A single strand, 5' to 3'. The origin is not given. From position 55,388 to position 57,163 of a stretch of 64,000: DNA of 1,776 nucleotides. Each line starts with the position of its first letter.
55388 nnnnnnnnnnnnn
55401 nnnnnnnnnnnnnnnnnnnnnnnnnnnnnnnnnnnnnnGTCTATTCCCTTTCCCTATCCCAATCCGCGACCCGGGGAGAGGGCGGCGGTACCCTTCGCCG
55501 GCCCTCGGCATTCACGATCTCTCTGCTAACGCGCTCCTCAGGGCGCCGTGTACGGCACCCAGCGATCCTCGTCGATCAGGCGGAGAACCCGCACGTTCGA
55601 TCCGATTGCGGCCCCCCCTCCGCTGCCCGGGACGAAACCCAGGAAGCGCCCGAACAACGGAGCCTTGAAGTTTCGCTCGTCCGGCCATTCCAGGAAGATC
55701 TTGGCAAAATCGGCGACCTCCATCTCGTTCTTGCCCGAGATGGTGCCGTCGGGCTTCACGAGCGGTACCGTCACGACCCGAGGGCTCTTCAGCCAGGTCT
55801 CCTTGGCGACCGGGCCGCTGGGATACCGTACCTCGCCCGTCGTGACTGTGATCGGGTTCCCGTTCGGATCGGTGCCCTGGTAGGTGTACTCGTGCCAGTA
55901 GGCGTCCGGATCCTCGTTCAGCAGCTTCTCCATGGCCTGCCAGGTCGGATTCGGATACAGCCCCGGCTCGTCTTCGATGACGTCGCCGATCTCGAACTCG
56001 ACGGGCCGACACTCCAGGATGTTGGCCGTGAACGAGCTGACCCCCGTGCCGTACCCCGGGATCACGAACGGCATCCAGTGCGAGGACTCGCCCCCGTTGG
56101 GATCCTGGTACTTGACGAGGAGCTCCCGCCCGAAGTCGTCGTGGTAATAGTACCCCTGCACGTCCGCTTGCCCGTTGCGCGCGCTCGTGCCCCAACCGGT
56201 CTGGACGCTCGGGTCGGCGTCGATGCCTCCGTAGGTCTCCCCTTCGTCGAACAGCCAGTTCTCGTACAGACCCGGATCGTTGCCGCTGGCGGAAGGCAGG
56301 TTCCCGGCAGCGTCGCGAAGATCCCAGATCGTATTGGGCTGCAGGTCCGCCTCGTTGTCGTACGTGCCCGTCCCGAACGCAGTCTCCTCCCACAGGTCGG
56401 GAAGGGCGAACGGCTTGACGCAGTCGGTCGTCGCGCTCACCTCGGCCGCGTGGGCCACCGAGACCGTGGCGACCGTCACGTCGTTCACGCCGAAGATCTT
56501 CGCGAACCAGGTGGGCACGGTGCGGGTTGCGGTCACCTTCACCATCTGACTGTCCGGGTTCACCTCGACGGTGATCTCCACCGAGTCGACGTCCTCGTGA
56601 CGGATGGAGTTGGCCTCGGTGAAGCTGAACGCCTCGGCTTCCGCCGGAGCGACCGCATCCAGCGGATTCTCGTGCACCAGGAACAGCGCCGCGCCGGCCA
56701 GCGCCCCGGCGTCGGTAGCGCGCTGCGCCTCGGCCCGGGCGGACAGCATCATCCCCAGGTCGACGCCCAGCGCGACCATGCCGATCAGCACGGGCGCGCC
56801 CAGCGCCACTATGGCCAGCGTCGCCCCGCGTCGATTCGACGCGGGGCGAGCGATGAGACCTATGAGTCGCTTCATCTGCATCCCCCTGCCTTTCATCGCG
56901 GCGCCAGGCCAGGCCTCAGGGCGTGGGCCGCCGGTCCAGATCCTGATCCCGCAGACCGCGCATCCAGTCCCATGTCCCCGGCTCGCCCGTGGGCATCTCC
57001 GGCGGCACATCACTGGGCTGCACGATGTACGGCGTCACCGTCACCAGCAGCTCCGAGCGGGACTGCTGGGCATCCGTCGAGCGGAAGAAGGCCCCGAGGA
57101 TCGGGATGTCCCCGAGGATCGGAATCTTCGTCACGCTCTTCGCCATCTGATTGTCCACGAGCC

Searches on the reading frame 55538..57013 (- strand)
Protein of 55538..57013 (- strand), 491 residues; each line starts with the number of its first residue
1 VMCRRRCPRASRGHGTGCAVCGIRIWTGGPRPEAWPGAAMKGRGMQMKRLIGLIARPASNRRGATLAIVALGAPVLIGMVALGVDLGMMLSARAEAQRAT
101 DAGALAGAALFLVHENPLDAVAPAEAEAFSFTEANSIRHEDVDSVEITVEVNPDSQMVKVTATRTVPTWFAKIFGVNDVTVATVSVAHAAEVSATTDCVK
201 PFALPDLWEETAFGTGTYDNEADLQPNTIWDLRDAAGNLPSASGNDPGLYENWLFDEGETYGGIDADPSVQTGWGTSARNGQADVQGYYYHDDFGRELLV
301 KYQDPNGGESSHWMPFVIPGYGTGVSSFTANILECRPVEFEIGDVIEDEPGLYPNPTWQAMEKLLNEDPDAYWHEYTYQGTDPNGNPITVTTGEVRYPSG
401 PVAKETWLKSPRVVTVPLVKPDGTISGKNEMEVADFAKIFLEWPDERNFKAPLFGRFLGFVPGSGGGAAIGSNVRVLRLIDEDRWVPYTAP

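Call 12: search_protein_families(library=pfam, proteins=[window:55538-57013:-], max_evalue=0.001)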
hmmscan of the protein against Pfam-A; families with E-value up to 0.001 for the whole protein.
window:55538-57013:- (491 aa): 2 families
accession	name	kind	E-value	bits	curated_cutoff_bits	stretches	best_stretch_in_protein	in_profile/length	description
PF13400.11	Tad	-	6.1e-09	36.5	22.3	1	63-109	1-46/47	Putative Flp pilus-assembly TadE/G-like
PF09977.15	Tad_C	-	8.6e-05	23.9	22.1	1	123-187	46-93/93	Putative Tad-like Flp pilus-assembly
